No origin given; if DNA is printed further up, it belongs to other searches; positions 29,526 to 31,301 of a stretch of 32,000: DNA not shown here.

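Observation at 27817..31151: A tryptophan T-box controls a dedicated ECF transporter whose S-component is fused to an ATPase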

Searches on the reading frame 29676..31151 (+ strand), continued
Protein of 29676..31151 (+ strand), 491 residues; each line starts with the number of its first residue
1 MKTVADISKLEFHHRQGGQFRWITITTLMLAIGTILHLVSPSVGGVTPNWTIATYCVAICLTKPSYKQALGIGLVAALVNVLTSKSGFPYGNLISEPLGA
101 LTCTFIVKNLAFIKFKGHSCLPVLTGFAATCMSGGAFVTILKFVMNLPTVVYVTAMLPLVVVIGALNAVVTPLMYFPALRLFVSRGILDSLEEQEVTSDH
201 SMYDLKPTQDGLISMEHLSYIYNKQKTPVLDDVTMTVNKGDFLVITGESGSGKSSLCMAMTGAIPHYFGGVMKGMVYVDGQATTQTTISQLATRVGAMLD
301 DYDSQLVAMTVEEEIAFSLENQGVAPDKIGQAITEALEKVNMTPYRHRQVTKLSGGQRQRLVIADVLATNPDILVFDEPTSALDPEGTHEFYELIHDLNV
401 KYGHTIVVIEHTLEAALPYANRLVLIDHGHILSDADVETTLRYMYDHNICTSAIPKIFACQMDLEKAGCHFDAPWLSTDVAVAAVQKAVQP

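Call 32: search_protein_families(library=pfam, proteins=[P0199, P0201, P0202, P0204, P0207, P0212, P0225, P0344, P0221, P0229], max_evalue=0.0001)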
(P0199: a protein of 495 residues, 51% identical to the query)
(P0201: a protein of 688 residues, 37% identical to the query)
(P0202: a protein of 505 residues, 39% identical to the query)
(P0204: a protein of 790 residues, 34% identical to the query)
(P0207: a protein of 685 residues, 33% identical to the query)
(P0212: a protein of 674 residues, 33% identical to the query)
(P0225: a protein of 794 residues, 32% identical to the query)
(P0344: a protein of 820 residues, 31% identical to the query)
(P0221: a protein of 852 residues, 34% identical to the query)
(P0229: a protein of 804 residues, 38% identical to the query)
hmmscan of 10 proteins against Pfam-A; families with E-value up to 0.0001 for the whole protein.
P0199 (495 aa): 5 families
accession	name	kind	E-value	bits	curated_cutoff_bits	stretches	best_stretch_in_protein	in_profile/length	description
PF00005.33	ABC_tran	-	8.9e-28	98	25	1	228-379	1-137/137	ABC transporter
PF13304.12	AAA_21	-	1e-10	42.7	27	1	334-407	221-296/304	AAA domain, putative AbiEii toxin, Type IV TA system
PF17099.10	TrpP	-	6.7e-10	39.4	27.2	1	22-170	4-160/169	Tryptophan transporter TrpP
PF02463.25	SMC_N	-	3.6e-07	30.3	40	1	233-407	20-197/220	RecF/RecN/SMC N terminal domain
PF13476.12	AAA_23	-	3.5e-05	25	27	1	229-261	11-42/201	AAA domain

P0201 (688 aa): 11 families
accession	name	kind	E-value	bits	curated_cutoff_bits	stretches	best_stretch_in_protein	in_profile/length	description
PF00005.33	ABC_tran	-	4.6e-60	202.6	25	2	488-632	1-137/137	ABC transporter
PF02463.25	SMC_N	-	7.9e-15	55.3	40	1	499-669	25-205/220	RecF/RecN/SMC N terminal domain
PF13304.12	AAA_21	-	1e-14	55.7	27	1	602-666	236-303/304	AAA domain, putative AbiEii toxin, Type IV TA system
PF13401.12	AAA_22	-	7.6e-09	36.4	27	0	497-550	4-60/130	AAA domain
PF13191.12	AAA_16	-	7.8e-09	36.7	32.6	0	238-411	17-166/167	AAA ATPase domain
PF13558.12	SbcC_Walker_B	-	6.1e-07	30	27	0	351-400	27-89/90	SbcC/RAD50-like, Walker B motif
PF13476.12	AAA_23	-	8.8e-07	30.2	27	0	498-518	19-39/201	AAA domain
PF13555.12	AAA_29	-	1.1e-06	28.7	27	0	491-525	15-49/61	P-loop containing region of AAA domain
PF20720.3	nSTAND3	-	3.1e-06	27.4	27.2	0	495-518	14-37/155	Novel STAND NTPase 3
PF02367.23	TsaE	-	2.4e-05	24.7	26.6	0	237-269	15-47/128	Threonylcarbamoyl adenosine biosynthesis protein TsaE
PF13481.12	AAA_25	-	4.4e-05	23.6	27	0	239-262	29-52/195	AAA domain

P0202 (505 aa): 6 families
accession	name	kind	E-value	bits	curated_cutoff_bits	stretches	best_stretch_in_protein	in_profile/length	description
PF00005.33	ABC_tran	-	2.4e-27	96.6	25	1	237-387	1-136/137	ABC transporter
PF17099.10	TrpP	-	1.6e-11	44.7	27.2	1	26-184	5-166/169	Tryptophan transporter TrpP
PF13304.12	AAA_21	-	8.9e-08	33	27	0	356-416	234-294/304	AAA domain, putative AbiEii toxin, Type IV TA system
PF02463.25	SMC_N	-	1.6e-07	31.4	40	1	248-406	25-187/220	RecF/RecN/SMC N terminal domain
PF13191.12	AAA_16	-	1.4e-05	26.1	32.6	1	247-413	24-164/167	AAA ATPase domain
PF20703.3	nSTAND1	-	2.9e-05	24.3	27.1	1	229-435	15-177/379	Novel STAND NTPase 1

P0204 (790 aa): 11 families
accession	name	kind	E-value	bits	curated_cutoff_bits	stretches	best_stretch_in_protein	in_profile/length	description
PF00005.33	ABC_tran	-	7.5e-58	195.4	25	2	537-681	1-137/137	ABC transporter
PF13304.12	AAA_21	-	2.7e-19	70.8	27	2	636-714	221-302/304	AAA domain, putative AbiEii toxin, Type IV TA system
PF02463.25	SMC_N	-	1.6e-15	57.6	40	2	247-429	25-211/220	RecF/RecN/SMC N terminal domain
PF13191.12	AAA_16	-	2.6e-09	38.2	32.6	1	245-407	23-162/167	AAA ATPase domain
PF13401.12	AAA_22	-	5e-07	30.5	27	0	552-639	10-101/130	AAA domain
PF13555.12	AAA_29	-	1.2e-06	28.6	27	0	248-266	24-43/61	P-loop containing region of AAA domain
PF13476.12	AAA_23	-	2.5e-06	28.7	27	0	538-563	11-35/201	AAA domain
PF13481.12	AAA_25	-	2.8e-06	27.5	27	0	220-268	6-55/195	AAA domain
PF13558.12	SbcC_Walker_B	-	3.5e-06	27.6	27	0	350-402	24-89/90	SbcC/RAD50-like, Walker B motif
PF03193.22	RsgA_GTPase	-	5.2e-06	26.8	30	0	218-266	79-126/174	RsgA GTPase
PF00931.28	NB-ARC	-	3e-05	23.8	23.5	0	247-300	19-73/248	NB-ARC domain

P0207 (685 aa): 25 families
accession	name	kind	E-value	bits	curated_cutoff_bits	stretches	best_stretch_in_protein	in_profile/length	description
PF00005.33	ABC_tran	-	3.9e-62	209.3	25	2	466-609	1-137/137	ABC transporter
PF02463.25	SMC_N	-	4.3e-23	82.3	40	2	220-406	24-211/220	RecF/RecN/SMC N terminal domain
PF13304.12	AAA_21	-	3e-21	77.2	27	1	577-642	234-302/304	AAA domain, putative AbiEii toxin, Type IV TA system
PF13191.12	AAA_16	-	6.4e-12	46.7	32.6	1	215-380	19-160/167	AAA ATPase domain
PF13401.12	AAA_22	-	1.6e-11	45.1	27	0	477-636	6-122/130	AAA domain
PF13479.12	AAA_24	-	1.2e-07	32.3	27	0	223-240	5-22/195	AAA domain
PF13175.12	AAA_15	-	1.2e-07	32.1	32.1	0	464-537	12-91/374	AAA ATPase domain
PF13555.12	AAA_29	-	2e-07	31.1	27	0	476-504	23-50/61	P-loop containing region of AAA domain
PF13245.12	AAA_19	-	5.6e-07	30.3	25.1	0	220-389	11-123/134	AAA domain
PF13476.12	AAA_23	-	5.9e-07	30.8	27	1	466-535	10-84/201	AAA domain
PF25199.1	nSTAND_NTPase5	-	1e-06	29.1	34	0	218-284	39-106/145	Novel STAND NTPase 5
PF17099.10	TrpP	-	1.3e-06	28.7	27.2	1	4-164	3-162/169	Tryptophan transporter TrpP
PF20720.3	nSTAND3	-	1.8e-06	28.2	27.2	0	210-241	7-38/155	Novel STAND NTPase 3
PF00485.24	PRK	-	2.9e-06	27.7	22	0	223-308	2-90/196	Phosphoribulokinase / Uridine kinase family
PF13604.12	AAA_30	-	2.9e-06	27.6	27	0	221-276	19-66/191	AAA domain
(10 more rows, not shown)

P0212 (674 aa): 12 families
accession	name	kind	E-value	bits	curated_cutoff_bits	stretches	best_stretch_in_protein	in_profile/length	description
PF00005.33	ABC_tran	-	1.5e-59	200.9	25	2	467-614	1-137/137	ABC transporter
PF02463.25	SMC_N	-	4e-23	82.4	40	2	228-411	25-210/220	RecF/RecN/SMC N terminal domain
PF13304.12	AAA_21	-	4.7e-22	79.9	27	2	569-644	221-299/304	AAA domain, putative AbiEii toxin, Type IV TA system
PF13476.12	AAA_23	-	3.2e-10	41.4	27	0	479-504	21-46/201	AAA domain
PF13401.12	AAA_22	-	3.4e-09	37.6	27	0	478-525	6-33/130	AAA domain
PF13555.12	AAA_29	-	2.6e-08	33.9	27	0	477-511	23-55/61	P-loop containing region of AAA domain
PF13191.12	AAA_16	-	6.5e-08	33.7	32.6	0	475-516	20-63/167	AAA ATPase domain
PF20720.3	nSTAND3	-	3e-07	30.7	27.2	0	223-252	13-42/155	Novel STAND NTPase 3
PF13481.12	AAA_25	-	2.8e-06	27.6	27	0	219-244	25-50/195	AAA domain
PF02367.23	TsaE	-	2e-05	25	26.6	0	473-497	17-41/128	Threonylcarbamoyl adenosine biosynthesis protein TsaE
PF13238.12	AAA_18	-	2.9e-05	25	29.4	0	230-247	1-18/128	AAA domain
PF13521.12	AAA_28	-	6.5e-05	23.6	27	0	480-500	2-22/164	AAA domain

P0225 (794 aa): 20 families
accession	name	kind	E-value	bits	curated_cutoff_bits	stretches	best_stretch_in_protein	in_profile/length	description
PF00005.33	ABC_tran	-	4.3e-56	189.8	25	2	542-687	2-137/137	ABC transporter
PF02463.25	SMC_N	-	7.4e-13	48.9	40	1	251-441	20-213/220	RecF/RecN/SMC N terminal domain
PF13476.12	AAA_23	-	2.4e-09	38.5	27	0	542-571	11-39/201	AAA domain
PF13401.12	AAA_22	-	4.4e-09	37.2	27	0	256-281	5-30/130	AAA domain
PF13304.12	AAA_21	-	2.6e-08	34.7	27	0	553-570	1-18/304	AAA domain, putative AbiEii toxin, Type IV TA system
PF13555.12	AAA_29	-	4.3e-08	33.2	27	0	544-579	15-50/61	P-loop containing region of AAA domain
PF20720.3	nSTAND3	-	1.7e-07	31.5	27.2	0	254-276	15-37/155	Novel STAND NTPase 3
PF12822.12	ECF_trnsprt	-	2.4e-07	31.4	30.7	1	48-191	3-168/169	ECF transporter, substrate-specific component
PF02367.23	TsaE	-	2.7e-07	31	26.6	0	546-576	16-46/128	Threonylcarbamoyl adenosine biosynthesis protein TsaE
PF13481.12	AAA_25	-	8.1e-07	29.3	27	0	238-273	14-50/195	AAA domain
PF03193.22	RsgA_GTPase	-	4.4e-06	27.1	30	0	537-580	93-135/174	RsgA GTPase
PF07155.17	ECF-ribofla_trS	-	1.1e-05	26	26.7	1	43-190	2-165/172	ECF-type riboflavin transporter, S component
PF13175.12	AAA_15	-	1.6e-05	25.1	32.1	0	543-615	16-94/374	AAA ATPase domain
PF13166.12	AAA_13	-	1.9e-05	24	36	0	556-586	21-52/713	AAA domain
PF13604.12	AAA_30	-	3.5e-05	24.1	27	0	256-313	17-68/191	AAA domain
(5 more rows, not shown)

P0344 (820 aa): 12 families
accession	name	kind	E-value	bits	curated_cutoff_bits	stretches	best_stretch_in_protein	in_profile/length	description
PF00005.33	ABC_tran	-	6.3e-64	215.1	25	2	558-703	2-137/137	ABC transporter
PF07155.17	ECF-ribofla_trS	-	1.3e-40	139.6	26.7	1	13-177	2-169/172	ECF-type riboflavin transporter, S component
PF13304.12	AAA_21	-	1.4e-18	68.5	27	1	651-738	213-303/304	AAA domain, putative AbiEii toxin, Type IV TA system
PF02463.25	SMC_N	-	7.6e-12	45.6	40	1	245-414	27-200/220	RecF/RecN/SMC N terminal domain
PF03193.22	RsgA_GTPase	-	2.4e-08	34.4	30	0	232-266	97-130/174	RsgA GTPase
PF13555.12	AAA_29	-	4.4e-08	33.2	27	0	237-259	17-39/61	P-loop containing region of AAA domain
PF13481.12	AAA_25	-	3.5e-06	27.2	27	0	219-260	11-51/195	AAA domain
PF01926.29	MMR_HSR1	-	7.9e-06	26.4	21.9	0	569-590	1-22/113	50S ribosome-binding GTPase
PF13401.12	AAA_22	-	1.6e-05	25.7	27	0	245-406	8-116/130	AAA domain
PF13521.12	AAA_28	-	1.8e-05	25.5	27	0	244-263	1-20/164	AAA domain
PF20703.3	nSTAND1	-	2.7e-05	24.4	27.1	0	238-339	29-95/379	Novel STAND NTPase 1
PF13476.12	AAA_23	-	5.8e-05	24.3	27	0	571-589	23-41/201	AAA domain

P0221 (852 aa): 10 families
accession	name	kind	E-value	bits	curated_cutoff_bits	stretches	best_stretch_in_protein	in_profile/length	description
PF00005.33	ABC_tran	-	8.2e-57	192.1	25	2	610-756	1-137/137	ABC transporter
PF13304.12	AAA_21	-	4.6e-15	56.9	27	1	711-785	221-298/304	AAA domain, putative AbiEii toxin, Type IV TA system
PF06177.16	QueT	-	2.7e-13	50.9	33.7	1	2-163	1-139/141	QueT transporter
PF02463.25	SMC_N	-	8.6e-10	38.8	40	0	429-503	134-211/220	RecF/RecN/SMC N terminal domain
PF13191.12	AAA_16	-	2.2e-08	35.2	32.6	0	317-501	23-151/167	AAA ATPase domain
PF13401.12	AAA_22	-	6.1e-06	27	27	0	620-645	5-30/130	AAA domain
PF13476.12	AAA_23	-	1.7e-05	26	27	0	322-344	22-44/201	AAA domain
PF05729.18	NACHT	-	2.2e-05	24.8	26.7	0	623-648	3-28/167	NACHT domain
PF13555.12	AAA_29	-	3.7e-05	23.8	27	0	612-648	14-50/61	P-loop containing region of AAA domain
PF20720.3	nSTAND3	-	7.1e-05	23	27.2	0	618-640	15-37/155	Novel STAND NTPase 3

P0229 (804 aa): 10 families
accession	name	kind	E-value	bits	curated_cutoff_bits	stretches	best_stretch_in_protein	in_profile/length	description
PF00005.33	ABC_tran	-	1.4e-57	194.6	25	2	555-703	1-137/137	ABC transporter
PF13304.12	AAA_21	-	3.7e-17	63.8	27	1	656-737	220-303/304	AAA domain, putative AbiEii toxin, Type IV TA system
PF06177.16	QueT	-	4.2e-15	56.7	33.7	1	27-190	1-139/141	QueT transporter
PF02463.25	SMC_N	-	2.9e-11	43.7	40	1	566-737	25-202/220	RecF/RecN/SMC N terminal domain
PF13555.12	AAA_29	-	2.7e-08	33.9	27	0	556-592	13-49/61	P-loop containing region of AAA domain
PF03193.22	RsgA_GTPase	-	2.5e-06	27.9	30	0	548-589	90-130/174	RsgA GTPase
PF13191.12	AAA_16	-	3.2e-06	28.2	32.6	0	564-728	24-166/167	AAA ATPase domain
PF13401.12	AAA_22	-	7.6e-06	26.7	27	0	566-621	6-64/130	AAA domain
PF07155.17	ECF-ribofla_trS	-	1.5e-05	25.5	26.7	1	24-169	4-146/172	ECF-type riboflavin transporter, S component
PF13481.12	AAA_25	-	4.5e-05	23.6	27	0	562-582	30-50/195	AAA domain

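Call 34: find_related_loci(query=window:29676-31148:+, collection=genome_contigs, flank=6000)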
Query window:29676-31148:+ (491 aa) in genome_contigs; peptide patterns used: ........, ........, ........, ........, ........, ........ (x = any residue, [..] = any of these).
170 stretches matched a pattern; 126 encode a relative of the query (tblastn E <= 1e-3); the best 80 are kept; 80 distinct loci.
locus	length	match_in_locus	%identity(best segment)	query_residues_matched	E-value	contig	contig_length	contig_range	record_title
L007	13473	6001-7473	98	1-491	0e+0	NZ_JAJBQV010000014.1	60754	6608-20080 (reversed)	Megasphaera elsdenii strain MSK.21.52 IFLJIGJF_14, whole genome shotgun sequence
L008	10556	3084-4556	97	1-491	0e+0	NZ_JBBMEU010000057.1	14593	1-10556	Megasphaera intestinihominis strain CLA-AA-H81 CLAAAH81_contig_57_length_14593, whole genome shotgun sequence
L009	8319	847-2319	97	1-491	0e+0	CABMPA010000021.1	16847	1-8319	MAG: uncultured Megasphaera sp. isolate MGYG-HGUT-02555 genome assembly, contig: GUT_GENOME148816_21, whole genome shotg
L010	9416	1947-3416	97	1-490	0e+0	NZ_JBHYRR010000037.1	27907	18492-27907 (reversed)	Megasphaera sp. WILCCON 0056 NODE_37_length_27907_cov_554.244484, whole genome shotgun sequence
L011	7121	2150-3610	97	1-487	0e+0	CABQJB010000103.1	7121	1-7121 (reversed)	MAG TPA_asm: uncultured Megasphaera sp. isolate MGYG-HGUT-00612 genome assembly, contig: GUT_GENOME018684_103, whole gen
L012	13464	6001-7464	96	1-488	0e+0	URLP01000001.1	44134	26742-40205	uncultured Megasphaera sp. isolate UMGS1114 genome assembly, contig: NODE_107_length_44134_cov_3.82681, whole genome sho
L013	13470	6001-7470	92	1-490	0e+0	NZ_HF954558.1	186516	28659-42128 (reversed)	Megasphaera massiliensis strain NP3, whole genome shotgun sequence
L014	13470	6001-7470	92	1-490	0e+0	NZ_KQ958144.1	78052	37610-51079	Megasphaera sp. MJR8396C Scaffold1, whole genome shotgun sequence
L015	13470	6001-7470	92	1-490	0e+0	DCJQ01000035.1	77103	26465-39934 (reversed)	MAG TPA_asm: Megasphaera sp. UBA1696 UBA1696_contig_5803, whole genome shotgun sequence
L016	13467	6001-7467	92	1-489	0e+0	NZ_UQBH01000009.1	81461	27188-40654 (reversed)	Uncultured Megasphaera sp. isolate UMGS111, whole genome shotgun sequence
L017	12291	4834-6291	87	1-486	0e+0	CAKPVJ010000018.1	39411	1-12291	MAG: uncultured Megasphaera sp. isolate REFINED_METABAT215_TOP10_CONTIGS_1500_ASSEMBLY_K77_MERGED__Hadza_MoBio_hadza-E-H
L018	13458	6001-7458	88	1-486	0e+0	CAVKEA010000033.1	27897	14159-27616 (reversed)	bacterium isolate H07687-L1_cleanbin_000003 genome assembly, contig: Spades_H07687-L1_contig_1204, whole genome shotgun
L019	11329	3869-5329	86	1-487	0e+0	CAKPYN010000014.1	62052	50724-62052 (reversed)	MAG: uncultured Megasphaera sp. isolate REFINED_METABAT215_TOP10_CONTIGS_1500_ASSEMBLY_K77_MERGED__Hadza_MoBio_hadza-E-H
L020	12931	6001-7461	86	1-487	0e+0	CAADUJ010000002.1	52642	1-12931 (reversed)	MAG TPA_asm: uncultured Negativicutes bacterium, isolate HGM14148, WGS project CAADUJ010000000 data, contig: ERS235560_3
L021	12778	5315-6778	85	1-488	0e+0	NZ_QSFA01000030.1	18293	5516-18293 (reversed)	Megasphaera sp. AM44-1BH AM44-1BH.Scaf30, whole genome shotgun sequence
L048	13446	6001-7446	56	7-487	0e+0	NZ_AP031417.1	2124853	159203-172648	Veillonella parvula strain f34 chromosome, complete genome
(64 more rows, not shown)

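Call 46: search_protein_families(library=pfam, proteins=[L048:5529-5849:+, L048:4542-5063:-], max_evalue=0.001)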
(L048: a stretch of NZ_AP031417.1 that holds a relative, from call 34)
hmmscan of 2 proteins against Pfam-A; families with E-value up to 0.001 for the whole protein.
L048:5529-5849:+ (106 aa): 1 family
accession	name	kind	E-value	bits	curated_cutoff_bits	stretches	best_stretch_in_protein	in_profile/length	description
PF05016.21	ParE_toxin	-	6.3e-10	39.9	23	1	5-97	1-89/89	ParE toxin of type II toxin-antitoxin system, parDE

L048:4542-5063:- (173 aa): 1 family
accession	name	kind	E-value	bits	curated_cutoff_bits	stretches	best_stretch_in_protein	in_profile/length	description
PF00857.26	Isochorismatase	-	1.9e-33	116.4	27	1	4-141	2-155/175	Isochorismatase domain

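Call 53: predict_structure(alignment_id=A1)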
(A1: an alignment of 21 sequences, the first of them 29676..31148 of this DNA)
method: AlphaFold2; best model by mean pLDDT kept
length: 491 residues; sequences in the alignment: 21
mean_pLDDT: 83.0   pTM: 0.63
mean pLDDT of the five models: 83.0, 81.4, 71.4, 67.3, 64.0
residues with pLDDT >= 90: 148; 70-90: 275; 50-70: 52; < 50: 16
segments of 3 or more residues with pLDDT < 50: 17-19, 191-196, 303-306
pLDDT, mean of each block of 10 residues (from residue 1): 79 58 79 83 67 91 85 88 76 90 88 60 90 90 87 88 90 87 63 51 82 92 84 93 93 91 75 89 81 81 57 84 81 90 88 79 85 86 65 90 92 87 95 95 93 91 91 87 85 49
secondary structure, 60 per line:
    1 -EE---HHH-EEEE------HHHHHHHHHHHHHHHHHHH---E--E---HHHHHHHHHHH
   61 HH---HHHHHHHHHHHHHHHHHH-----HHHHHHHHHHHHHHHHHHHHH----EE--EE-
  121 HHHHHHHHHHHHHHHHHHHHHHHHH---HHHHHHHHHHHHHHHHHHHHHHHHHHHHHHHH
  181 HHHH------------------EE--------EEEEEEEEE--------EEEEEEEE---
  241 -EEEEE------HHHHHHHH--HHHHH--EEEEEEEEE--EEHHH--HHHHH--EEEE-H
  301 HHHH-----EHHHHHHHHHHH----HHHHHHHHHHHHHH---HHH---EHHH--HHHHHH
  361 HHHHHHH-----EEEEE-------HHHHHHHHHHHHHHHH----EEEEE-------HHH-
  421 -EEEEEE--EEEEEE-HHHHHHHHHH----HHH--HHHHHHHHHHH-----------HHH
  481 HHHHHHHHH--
elements in order: E11-14 H21-39 H50-62 H66-83 H89-109 H121-145 H149-184 E213-221 E230-237 E242-246 H253-260 H263-267 E270-278 H288-292 E295-298 H300-304 H311-321 H326-339 H355-367 E373-377 H385-400 E405-409 E422-427 E430-435 H437-446 H456-466 H478-489

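Call 59: fold_search(model_id=the predicted structure, library=pdb)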
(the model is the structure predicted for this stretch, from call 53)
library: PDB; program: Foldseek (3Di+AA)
matches with E <= 10: 1568; with E <= 0.001: 1235
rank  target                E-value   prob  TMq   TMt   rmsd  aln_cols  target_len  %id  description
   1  5x3x_a                1.5e-19  1.00  0.51  0.86   2.9       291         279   29  2.8A resolution structure of a cobalt energy-coupling factor transporter-CbiMQO (released 2017-04-05)
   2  5x40_A                3.4e-19  1.00  0.49  0.81   3.3       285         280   29  Structure of a CbiO dimer bound with AMPPCP (released 2017-04-05)
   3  4mki_A                4.3e-19  1.00  0.53  0.89   2.3       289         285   27  Cobalt transporter ATP-binding subunit (released 2013-10-30)
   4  4mki_B                4.8e-19  1.00  0.52  0.89   2.3       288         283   27  Cobalt transporter ATP-binding subunit (released 2013-10-30)
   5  5x3x_A                6.1e-19  1.00  0.51  0.87   2.9       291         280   28  2.8A resolution structure of a cobalt energy-coupling factor transporter-CbiMQO (released 2017-04-05)
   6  6zg3_F                1.0e-17  1.00  0.51  0.87   2.7       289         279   26  the structure of ECF PanT transporter in a complex with a nanobody (released 2021-03-03)
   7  4huq_A                2.3e-17  1.00  0.50  0.83   3.1       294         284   30  Crystal Structure of a transporter (released 2013-04-17)
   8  5d3m_B                2.7e-17  1.00  0.50  0.84   2.9       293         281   26  Folate ECF transporter: AMPPNP bound state (released 2016-04-06)
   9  4u02_A                3.5e-17  1.00  0.42  0.82   2.3       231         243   31  Crystal structure of apo-TTHA1159 (released 2015-05-13)
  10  8bms_B                3.7e-17  1.00  0.49  0.82   3.3       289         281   25  Cryo-EM structure of the mutant solitary ECF module 2EQ in MSP2N2 lipid nanodiscs in the ATPase closed and ATP-bound c (released 2023-08-02)
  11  3tui_C                5.4e-17  1.00  0.44  0.61   2.2       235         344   28  Inward facing conformations of the MetNI methionine ABC transporter: CY5 native crystal form (released 2011-11-30)
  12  5jsz_B                5.4e-17  1.00  0.50  0.83   3.0       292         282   25  Folate ECF transporter: apo state (released 2016-05-18)
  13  3tui_D                1.3e-16  1.00  0.44  0.63   4.4       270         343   27  Inward facing conformations of the MetNI methionine ABC transporter: CY5 native crystal form (released 2011-11-30)
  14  8fmv_C                1.4e-16  1.00  0.41  0.36  18.4       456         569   22  Heterodimeric ABC transporter BmrCD in the inward-facing conformation bound to substrate and ATP: BmrCD_IF-2HT/ATP (released 2023-11-15)
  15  2hyd_A                1.6e-16  1.00  0.42  0.36  18.1       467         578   21  Multidrug ABC transporter SAV1866 (released 2006-09-05)
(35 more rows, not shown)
